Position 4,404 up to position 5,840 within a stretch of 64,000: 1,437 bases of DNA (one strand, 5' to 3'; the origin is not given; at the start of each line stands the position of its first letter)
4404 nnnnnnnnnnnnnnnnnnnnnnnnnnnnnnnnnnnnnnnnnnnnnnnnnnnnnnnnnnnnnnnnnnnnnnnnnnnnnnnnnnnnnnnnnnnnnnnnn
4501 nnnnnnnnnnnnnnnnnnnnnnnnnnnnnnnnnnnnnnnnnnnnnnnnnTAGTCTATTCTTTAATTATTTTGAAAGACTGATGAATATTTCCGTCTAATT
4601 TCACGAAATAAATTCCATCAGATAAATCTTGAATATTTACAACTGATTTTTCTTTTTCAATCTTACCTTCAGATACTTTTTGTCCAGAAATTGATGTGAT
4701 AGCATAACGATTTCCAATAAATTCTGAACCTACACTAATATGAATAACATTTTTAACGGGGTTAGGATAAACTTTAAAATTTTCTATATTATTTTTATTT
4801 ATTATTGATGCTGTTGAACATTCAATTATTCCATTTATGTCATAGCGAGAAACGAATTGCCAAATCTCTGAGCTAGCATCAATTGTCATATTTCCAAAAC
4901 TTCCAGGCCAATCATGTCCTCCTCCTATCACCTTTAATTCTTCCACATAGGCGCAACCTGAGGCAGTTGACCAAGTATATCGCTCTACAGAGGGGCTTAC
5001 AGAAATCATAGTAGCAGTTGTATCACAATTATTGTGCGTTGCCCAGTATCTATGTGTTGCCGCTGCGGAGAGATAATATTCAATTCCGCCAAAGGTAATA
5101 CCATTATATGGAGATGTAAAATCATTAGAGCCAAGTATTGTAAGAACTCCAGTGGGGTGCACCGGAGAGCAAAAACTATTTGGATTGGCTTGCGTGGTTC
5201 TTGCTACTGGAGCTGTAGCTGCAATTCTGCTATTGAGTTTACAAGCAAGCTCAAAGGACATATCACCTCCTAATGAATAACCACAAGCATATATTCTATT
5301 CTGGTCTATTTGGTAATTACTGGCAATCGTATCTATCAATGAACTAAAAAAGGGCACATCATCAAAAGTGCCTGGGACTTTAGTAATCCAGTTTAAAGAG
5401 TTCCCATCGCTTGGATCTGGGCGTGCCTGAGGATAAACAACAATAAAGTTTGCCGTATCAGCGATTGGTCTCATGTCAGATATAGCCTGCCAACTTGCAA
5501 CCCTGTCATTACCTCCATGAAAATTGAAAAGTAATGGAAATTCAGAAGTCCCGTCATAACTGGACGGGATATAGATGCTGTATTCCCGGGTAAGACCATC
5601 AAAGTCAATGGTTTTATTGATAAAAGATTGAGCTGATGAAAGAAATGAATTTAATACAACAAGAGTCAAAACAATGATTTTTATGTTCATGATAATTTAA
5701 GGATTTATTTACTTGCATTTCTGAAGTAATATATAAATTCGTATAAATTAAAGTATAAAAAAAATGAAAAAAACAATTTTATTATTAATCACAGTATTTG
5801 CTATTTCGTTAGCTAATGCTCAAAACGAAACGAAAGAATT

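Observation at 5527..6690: Segmental duplication that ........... a divergent promoter plus the first ~55 codons of a T9SS esterase gene in front of an unrelated lipoprotein gene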

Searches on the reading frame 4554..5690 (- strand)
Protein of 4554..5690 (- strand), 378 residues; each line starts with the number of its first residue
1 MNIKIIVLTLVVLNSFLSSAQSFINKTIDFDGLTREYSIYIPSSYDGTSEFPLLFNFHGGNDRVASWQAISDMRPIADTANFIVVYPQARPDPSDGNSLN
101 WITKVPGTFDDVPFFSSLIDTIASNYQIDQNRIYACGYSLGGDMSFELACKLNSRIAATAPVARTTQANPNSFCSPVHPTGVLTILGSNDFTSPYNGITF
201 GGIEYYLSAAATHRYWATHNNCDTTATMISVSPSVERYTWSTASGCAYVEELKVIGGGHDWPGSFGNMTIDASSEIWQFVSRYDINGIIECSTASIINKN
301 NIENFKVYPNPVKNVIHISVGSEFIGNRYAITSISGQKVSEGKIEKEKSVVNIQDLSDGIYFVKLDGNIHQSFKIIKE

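Call 5: search_protein_families(library=pfam, proteins=[window:4554-5690:-], max_evalue=0.01)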
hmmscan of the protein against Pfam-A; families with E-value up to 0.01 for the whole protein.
window:4554-5690:- (378 aa): 4 families
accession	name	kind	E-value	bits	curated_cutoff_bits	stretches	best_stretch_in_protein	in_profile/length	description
PF18962.6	Por_Secre_tail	-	2.5e-11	44.1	27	1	307-372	1-69/75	Secretion system C-terminal sorting domain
PF10503.15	Esterase_PHB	-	0.00047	19.9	23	1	37-159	3-125/219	Esterase PHB depolymerase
PF20434.5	BD-FAE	-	0.0005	20.1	26.8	1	39-155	3-113/215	BD-FAE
PF07859.19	Abhydrolase_3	-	0.0031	17.7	25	1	103-220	43-144/210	alpha/beta hydrolase fold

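Call 7: find_encoding_contigs(protein=window:4554-5690:-, flank=6000, max_places=6)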
Protein window:4554-5690:- (378 aa): 1 contig read that carries it; 1 place shown.
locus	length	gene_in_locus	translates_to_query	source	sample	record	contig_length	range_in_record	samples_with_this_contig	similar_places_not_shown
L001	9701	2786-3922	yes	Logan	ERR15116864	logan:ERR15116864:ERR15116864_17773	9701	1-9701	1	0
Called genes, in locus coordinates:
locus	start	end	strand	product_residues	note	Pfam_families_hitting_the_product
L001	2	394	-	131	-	?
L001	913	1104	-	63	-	-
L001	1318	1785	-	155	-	-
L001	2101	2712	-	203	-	-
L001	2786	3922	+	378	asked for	PF18962:Por_Secre_tail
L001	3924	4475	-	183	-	-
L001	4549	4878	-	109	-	-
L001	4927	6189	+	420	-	PF00994:MoCF_biosynth, PF18146:CinA_KH, PF02464:CinA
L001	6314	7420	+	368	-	PF00487:FA_desaturase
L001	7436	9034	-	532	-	PF28550:DUF8436, PF01266:DAO (faint), PF03486:HI0933_like, PF21688:FAD-depend_C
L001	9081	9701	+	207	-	?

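Call 10: find_related_loci(query=window:4554-5690:-, collection=genome_contigs, flank=8000)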
Query window:4554-5690:- (378 aa) in genome_contigs; peptide patterns used: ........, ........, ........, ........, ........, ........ (x = any residue, [..] = any of these).
210 stretches matched a pattern; 46 encode a relative of the query (tblastn E <= 1e-3); 46 distinct loci.
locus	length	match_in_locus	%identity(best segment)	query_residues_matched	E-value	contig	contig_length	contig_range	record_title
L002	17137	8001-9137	80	1-378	0e+0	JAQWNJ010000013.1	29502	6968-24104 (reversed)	MAG: Bacteroidia bacterium isolate cluster2_bin.177 k141_3221954, whole genome shotgun sequence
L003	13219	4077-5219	79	1-378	0e+0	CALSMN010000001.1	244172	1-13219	MAG: uncultured Bacteroidia bacterium isolate S_MB74 genome assembly, contig: contig_16805_S_MB74, whole genome shotgun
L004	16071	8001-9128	68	1-377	5e-177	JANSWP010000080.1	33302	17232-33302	MAG: Bacteroidetes bacterium isolate bin.2 k141_137860_length_33302_cov_17.5573, whole genome shotgun sequence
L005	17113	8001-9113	68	6-377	2e-176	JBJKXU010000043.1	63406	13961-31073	MAG: Parvicellaceae bacterium isolate LRMED-120 Flavobacteriales-LRMED-120-C900, whole genome shotgun sequence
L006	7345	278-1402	68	1-377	6e-176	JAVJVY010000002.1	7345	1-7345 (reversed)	MAG: Vicingaceae bacterium isolate C2-GNP5-19 k141_37704, whole genome shotgun sequence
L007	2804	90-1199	69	7-377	0e+0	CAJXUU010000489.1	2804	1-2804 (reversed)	MAG TPA_asm: uncultured Saprospirales bacterium isolate SRR3933377_bin.16_MetaBAT_v2.12.1_MAG genome assembly, contig: N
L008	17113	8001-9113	68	4-377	2e-173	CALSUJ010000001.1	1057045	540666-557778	MAG: uncultured Flavobacteriales bacterium isolate Z_MB123_1 genome assembly, contig: contig_9872_Z_MB123, whole genome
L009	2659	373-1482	68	7-377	0e+0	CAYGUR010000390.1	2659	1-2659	MAG TPA_asm: uncultured Comamonadaceae bacterium isolate ERP117304_co3_12 genome assembly, contig: NODE_58316_length_265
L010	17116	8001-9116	68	7-377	5e-170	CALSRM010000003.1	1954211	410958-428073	MAG: uncultured Flavobacteriales bacterium isolate K_MB401 genome assembly, contig: contig_17224_K_MB401, whole genome s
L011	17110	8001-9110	68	5-377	4e-170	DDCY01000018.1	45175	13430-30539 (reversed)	MAG TPA_asm: Saprospiraceae bacterium UBA1994 UBA1994_contig_25139, whole genome shotgun sequence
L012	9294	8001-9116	68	7-377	3e-169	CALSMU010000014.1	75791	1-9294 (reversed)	MAG: uncultured Flavobacteriales bacterium isolate AF_MB37 genome assembly, contig: contig_2145_AF_MB37, whole genome sh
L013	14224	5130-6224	69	8-377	6e-169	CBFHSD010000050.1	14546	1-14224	MAG: Salibacteraceae bacterium isolate AGTU_87_bin_37_indper genome assembly, contig: AGTU_87_bin_37_indper_c50, whole g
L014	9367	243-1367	67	1-377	1e-168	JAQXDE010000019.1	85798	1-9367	MAG: Saprospiraceae bacterium isolate cluster4_bin.60 k119_303600, whole genome shotgun sequence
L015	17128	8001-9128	64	1-377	1e-166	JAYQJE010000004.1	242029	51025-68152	MAG: Salibacteraceae bacterium isolate SD4487_NP_metabat_bins_2.tsv.395 contig_37094_pilon, whole genome shotgun sequenc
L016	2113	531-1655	65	1-377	6e-179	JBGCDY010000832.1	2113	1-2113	MAG: Chitinophagales bacterium isolate SGMAG-61 contig832, whole genome shotgun sequence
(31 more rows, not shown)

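Call 11: find_homologous_proteins(query=window:4554-5690:-)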
Query window:4554-5690:- (378 aa): 1706 proteins with E <= 0.001 among 4922 candidates; the best 120 are listed.
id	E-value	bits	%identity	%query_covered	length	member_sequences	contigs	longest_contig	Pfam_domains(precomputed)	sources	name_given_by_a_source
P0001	1.5e-254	861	100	100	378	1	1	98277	PF18962.8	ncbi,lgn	-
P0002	4.7e-221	751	86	99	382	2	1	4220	PF18962.8,PF10503.15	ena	-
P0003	8.2e-221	751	86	99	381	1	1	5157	PF18962.8,PF20434.6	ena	-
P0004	1.2e-220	750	86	99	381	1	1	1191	PF18962.8,PF10503.15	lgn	-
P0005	4.2e-220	748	86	99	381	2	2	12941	PF18962.8,PF20434.6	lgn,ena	-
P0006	7.4e-220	747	86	99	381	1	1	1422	PF18962.8,PF20434.6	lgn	-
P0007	9.1e-220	747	86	99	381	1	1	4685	PF18962.8,PF20434.6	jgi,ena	jgi:polyhydroxybutyrate depolymerase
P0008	8.0e-217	737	85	99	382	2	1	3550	PF18962.8,PF20434.6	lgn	-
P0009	1.5e-215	733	84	100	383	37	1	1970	PF18962.8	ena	-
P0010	2.6e-214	729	84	99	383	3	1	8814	PF18962.8,PF10503.15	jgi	jgi:polyhydroxybutyrate depolymerase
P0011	6.3e-211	718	83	99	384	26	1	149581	PF18962.8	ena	-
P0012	6.1e-206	702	80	99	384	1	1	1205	PF18962.8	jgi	jgi:polyhydroxybutyrate depolymerase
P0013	6.8e-206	701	80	99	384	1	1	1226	PF18962.8,PF10503.15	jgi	jgi:polyhydroxybutyrate depolymerase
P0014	2.6e-205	699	81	97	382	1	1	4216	PF18962.8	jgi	jgi:polyhydroxybutyrate depolymerase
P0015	5.9e-205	698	80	99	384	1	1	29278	PF18962.8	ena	-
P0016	1.8e-204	697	79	99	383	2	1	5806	PF18962.8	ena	-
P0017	2.7e-204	696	80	99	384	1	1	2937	PF18962.8,PF10503.15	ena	-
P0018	5.1e-204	695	81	97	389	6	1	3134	PF18962.8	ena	-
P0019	6.7e-204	695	80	99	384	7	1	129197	PF18962.8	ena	-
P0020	7.3e-204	695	81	99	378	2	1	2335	PF18962.8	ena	-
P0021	2.0e-203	693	79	100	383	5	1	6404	PF18962.8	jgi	jgi:polyhydroxybutyrate depolymerase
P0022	5.9e-203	692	79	99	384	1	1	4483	PF18962.8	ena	-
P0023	9.7e-200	681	78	100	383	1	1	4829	PF18962.8,PF20434.6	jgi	jgi:polyhydroxybutyrate depolymerase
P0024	5.1e-196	669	90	86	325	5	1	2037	PF18962.8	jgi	jgi:polyhydroxybutyrate depolymerase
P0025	9.0e-175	599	70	100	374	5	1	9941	PF18962.8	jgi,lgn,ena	-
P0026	1.1e-174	599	68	99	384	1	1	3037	PF18962.8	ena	-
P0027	4.3e-174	597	70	98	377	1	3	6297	PF18962.8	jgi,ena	jgi:polyhydroxybutyrate depolymerase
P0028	4.8e-174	597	70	100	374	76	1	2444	PF18962.8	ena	-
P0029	7.3e-174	596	69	99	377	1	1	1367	PF18962.8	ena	-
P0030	7.9e-174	596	69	99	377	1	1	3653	PF18962.8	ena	-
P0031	8.2e-174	596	69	99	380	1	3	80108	PF18962.8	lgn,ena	-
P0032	8.7e-174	596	69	99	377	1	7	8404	PF18962.8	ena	-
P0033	8.7e-174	596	69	99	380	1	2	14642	PF18962.8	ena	-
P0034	9.4e-174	596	69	99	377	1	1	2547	PF18962.8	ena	-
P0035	9.6e-174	596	69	99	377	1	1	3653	PF18962.8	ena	-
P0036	1.5e-173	595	67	99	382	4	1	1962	PF18962.8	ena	-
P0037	1.6e-173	595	69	98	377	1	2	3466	PF18962.8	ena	-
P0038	2.6e-173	594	69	99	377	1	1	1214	PF18962.8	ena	-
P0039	2.6e-173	594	69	99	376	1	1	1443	PF18962.8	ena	-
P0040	2.7e-173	594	68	99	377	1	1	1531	PF18962.8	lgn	-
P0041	3.0e-173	594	69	99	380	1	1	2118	PF18962.8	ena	-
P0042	3.2e-173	594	69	99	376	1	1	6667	PF18962.8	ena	-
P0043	4.6e-173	593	69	100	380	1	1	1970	PF18962.8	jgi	jgi:polyhydroxybutyrate depolymerase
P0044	5.1e-173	593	69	99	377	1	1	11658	PF18962.8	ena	-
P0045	5.7e-173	593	69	98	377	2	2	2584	PF18962.8,PF10503.15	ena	-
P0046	6.3e-173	593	69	99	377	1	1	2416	PF18962.8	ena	-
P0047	6.9e-173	593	69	100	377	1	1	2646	PF18962.8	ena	-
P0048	7.1e-173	593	68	99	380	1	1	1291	PF18962.8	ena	-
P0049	7.5e-173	593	68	99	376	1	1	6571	PF18962.8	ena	-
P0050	7.7e-173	593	68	99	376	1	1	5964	PF18962.8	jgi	jgi:polyhydroxybutyrate depolymerase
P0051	7.9e-173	593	69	98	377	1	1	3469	PF18962.8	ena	-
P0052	1.2e-172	592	68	100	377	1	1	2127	PF18962.8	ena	-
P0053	1.2e-172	592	68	100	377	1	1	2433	PF18962.8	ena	-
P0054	1.3e-172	592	68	99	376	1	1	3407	PF18962.8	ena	-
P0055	1.3e-172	592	68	99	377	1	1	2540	PF18962.8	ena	-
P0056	1.3e-172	592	68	99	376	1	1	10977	PF18962.8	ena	-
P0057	1.3e-172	592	69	99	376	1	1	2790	PF18962.8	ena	-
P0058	1.5e-172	592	68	99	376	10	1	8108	PF18962.8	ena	-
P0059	1.5e-172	592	68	99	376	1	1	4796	PF18962.8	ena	-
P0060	1.7e-172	592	68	100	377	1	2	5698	PF18962.8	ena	-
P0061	1.9e-172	591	68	100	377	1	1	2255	PF18962.8,PF10503.15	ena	-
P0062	1.9e-172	591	68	100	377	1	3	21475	PF18962.8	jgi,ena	jgi:polyhydroxybutyrate depolymerase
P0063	2.0e-172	591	68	99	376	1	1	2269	PF18962.8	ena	-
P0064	2.2e-172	591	67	99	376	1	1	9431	PF18962.8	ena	-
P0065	2.4e-172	591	67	99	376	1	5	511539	PF18962.8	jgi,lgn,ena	-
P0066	2.5e-172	591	68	100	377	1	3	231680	PF18962.8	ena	-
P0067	2.5e-172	591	70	95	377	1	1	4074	PF18962.8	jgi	jgi:polyhydroxybutyrate depolymerase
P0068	2.6e-172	591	68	100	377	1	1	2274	PF18962.8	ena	-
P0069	2.6e-172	591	68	99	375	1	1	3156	PF18962.8,PF20434.6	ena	-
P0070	2.7e-172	591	68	100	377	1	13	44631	PF18962.8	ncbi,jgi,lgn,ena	ncbi:MAG: T9SS type A sorting domain-containing protein [Vicingaceae bacterium]|jgi:polyhydroxybutyr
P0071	2.9e-172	591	68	99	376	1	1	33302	PF18962.8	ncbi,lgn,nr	ncbi:MAG: T9SS type A sorting domain-containing protein [Bacteroidetes bacterium]|nr:T9SS type A sor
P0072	3.0e-172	591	68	100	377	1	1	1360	PF18962.8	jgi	jgi:polyhydroxybutyrate depolymerase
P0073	3.1e-172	591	68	99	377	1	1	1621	PF18962.8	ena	-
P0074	3.1e-172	591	68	99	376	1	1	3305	PF18962.8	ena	-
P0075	3.2e-172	591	68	99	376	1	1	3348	PF18962.8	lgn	-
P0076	3.2e-172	591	68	100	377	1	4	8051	PF18962.8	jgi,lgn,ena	-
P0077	3.2e-172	591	67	99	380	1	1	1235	PF18962.8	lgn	-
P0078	3.2e-172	591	68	100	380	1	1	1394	PF18962.8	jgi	jgi:polyhydroxybutyrate depolymerase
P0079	3.7e-172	590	68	100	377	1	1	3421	PF18962.8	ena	-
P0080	3.8e-172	590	69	99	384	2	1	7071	PF18962.8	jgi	-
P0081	3.9e-172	590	67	99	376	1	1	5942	PF18962.8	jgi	-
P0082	4.3e-172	590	69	99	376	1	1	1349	PF18962.8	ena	-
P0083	4.4e-172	590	69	98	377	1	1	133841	PF18962.8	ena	-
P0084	4.6e-172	590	68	99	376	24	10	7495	PF18962.8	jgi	jgi:polyhydroxybutyrate depolymerase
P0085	5.0e-172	590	68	100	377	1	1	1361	PF18962.8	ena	-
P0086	5.0e-172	590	68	99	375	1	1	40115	PF18962.8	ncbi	-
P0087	5.1e-172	590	67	99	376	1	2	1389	PF18962.8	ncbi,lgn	-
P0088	5.1e-172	590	67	99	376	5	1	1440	PF18962.8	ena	-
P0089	5.1e-172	590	69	99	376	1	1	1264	PF18962.8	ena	-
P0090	5.2e-172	590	67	99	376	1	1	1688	PF18962.8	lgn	-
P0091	5.4e-172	590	68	99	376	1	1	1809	PF18962.8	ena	-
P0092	5.6e-172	590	68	100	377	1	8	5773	PF18962.8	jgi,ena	-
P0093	5.9e-172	590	68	100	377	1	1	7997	PF18962.8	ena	-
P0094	5.9e-172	590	72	95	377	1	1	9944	PF18962.8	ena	-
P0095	6.7e-172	590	68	99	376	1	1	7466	PF18962.8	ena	-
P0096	6.8e-172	590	68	99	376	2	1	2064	PF18962.8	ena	-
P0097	6.9e-172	590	68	99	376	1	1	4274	PF18962.8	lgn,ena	-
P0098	7.0e-172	589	68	99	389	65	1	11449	PF18962.8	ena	-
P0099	7.4e-172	589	67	99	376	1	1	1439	PF18962.8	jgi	jgi:polyhydroxybutyrate depolymerase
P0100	7.4e-172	589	68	100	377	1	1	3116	PF18962.8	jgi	jgi:polyhydroxybutyrate depolymerase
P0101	8.6e-172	589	69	99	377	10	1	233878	PF18962.8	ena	-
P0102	9.1e-172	589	68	99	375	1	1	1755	PF18962.8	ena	-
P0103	9.3e-172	589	68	99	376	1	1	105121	PF18962.8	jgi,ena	-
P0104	9.5e-172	589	67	99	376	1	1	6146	PF18962.8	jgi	-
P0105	1.0e-171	589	68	99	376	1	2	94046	PF18962.8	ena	-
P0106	1.1e-171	589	68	99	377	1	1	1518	PF18962.8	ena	-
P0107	1.1e-171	589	67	99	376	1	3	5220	PF18962.8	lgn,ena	-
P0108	1.2e-171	589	68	99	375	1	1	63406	PF18962.8,PF20434.6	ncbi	ncbi:MAG: T9SS type A sorting domain-containing protein [Parvicellaceae bacterium]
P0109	1.2e-171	589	68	99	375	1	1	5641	PF18962.8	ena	-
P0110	1.3e-171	589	68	99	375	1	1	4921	PF18962.8,PF20434.6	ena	-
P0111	1.4e-171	589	68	99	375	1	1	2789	PF18962.8,PF20434.6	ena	-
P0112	1.4e-171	588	69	98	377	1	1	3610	PF18962.8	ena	-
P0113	1.6e-171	588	67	99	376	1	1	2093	PF18962.8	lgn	-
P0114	1.6e-171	588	68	99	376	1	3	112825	PF18962.8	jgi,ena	-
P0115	1.6e-171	588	68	99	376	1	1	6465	PF18962.8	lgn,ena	-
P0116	1.6e-171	588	67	99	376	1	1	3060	PF18962.8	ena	-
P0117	1.7e-171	588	68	99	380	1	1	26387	PF18962.8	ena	-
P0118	1.7e-171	588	68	99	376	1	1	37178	PF18962.8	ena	-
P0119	1.8e-171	588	68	99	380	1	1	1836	PF18962.8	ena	-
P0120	1.8e-171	588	68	100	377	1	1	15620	PF18962.8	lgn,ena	-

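Call 13: find_encoding_contigs(protein=P0005, flank=6000, max_places=4)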
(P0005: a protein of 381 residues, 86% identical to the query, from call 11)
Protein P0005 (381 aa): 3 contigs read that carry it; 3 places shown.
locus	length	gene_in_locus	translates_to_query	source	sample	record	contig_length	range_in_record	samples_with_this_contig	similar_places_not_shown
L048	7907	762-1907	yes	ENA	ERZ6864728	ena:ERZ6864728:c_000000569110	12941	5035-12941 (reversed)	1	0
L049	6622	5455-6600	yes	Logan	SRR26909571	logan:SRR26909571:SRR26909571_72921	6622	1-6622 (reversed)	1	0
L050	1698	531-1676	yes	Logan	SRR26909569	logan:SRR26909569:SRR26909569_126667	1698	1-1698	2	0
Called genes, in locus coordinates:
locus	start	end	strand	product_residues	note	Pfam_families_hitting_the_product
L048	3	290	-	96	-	?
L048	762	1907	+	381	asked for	PF20434:BD-FAE (faint), PF18962:Por_Secre_tail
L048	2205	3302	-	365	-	-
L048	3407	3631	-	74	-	-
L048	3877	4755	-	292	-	PF02678:Pirin, PF17954:Pirin_C_2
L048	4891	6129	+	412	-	PF00924:MS_channel_2nd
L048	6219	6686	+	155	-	PF20001:DUF6428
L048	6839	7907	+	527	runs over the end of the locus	PF13231:PMT_2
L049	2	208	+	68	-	?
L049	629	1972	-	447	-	PF14240:YHYH, PF18962:Por_Secre_tail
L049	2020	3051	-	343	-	PF00034:Cytochrom_C (faint), PF03150:CCP_MauG, PF09086:DUF1924 (faint), PF13442:Cytochrome_CBB3 (faint)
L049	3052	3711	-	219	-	PF20243:MbnP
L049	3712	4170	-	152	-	-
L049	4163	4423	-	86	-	-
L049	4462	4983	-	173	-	PF04542:Sigma70_r2, PF08281:Sigma70_r4_2, PF04545:Sigma70_r4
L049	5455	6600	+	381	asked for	PF20434:BD-FAE (faint), PF18962:Por_Secre_tail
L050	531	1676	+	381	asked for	PF20434:BD-FAE (faint), PF18962:Por_Secre_tail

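Call 14: find_encoding_contigs(protein=P0011, flank=6000, max_places=4)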
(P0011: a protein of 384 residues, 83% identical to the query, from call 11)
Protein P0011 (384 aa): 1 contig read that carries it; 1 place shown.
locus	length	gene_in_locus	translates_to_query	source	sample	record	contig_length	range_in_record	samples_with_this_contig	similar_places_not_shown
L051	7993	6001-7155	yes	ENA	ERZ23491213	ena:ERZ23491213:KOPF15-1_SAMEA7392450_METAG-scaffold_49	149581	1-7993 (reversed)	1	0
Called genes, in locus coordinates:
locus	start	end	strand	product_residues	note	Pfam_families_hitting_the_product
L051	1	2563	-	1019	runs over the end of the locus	PF13620:CarboxypepD_reg, PF13715:CarbopepD_reg_2, PF07715:Plug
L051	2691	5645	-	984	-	PF08450:SGL (faint), PF23748:Beta-prop_LRRK2 (faint), PF07494:Reg_prop (weak), PF07495:Y_Y_Y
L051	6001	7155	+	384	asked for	PF18962:Por_Secre_tail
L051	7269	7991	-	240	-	?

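Call 15: find_encoding_contigs(protein=P0010, flank=6000, max_places=4)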
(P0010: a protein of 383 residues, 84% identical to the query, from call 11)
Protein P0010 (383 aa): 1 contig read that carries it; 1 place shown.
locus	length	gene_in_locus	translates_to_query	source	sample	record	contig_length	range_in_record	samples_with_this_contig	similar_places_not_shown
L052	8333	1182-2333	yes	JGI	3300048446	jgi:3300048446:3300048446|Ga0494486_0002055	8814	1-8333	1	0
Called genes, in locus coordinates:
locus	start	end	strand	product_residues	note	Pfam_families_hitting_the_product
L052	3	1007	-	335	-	?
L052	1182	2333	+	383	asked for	PF10503:Esterase_PHB (weak), PF18962:Por_Secre_tail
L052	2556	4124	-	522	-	PF13385:Laminin_G_3, PF18962:Por_Secre_tail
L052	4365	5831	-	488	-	PF26696:PTL_trimer, PF13884:Peptidase_S74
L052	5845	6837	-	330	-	PF18962:Por_Secre_tail (weak)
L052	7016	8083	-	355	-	PF11751:PorP_SprF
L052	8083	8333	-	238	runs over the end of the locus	PF00801:PKD (faint), PF18911:PKD_4, PF13585:CHU_C (weak)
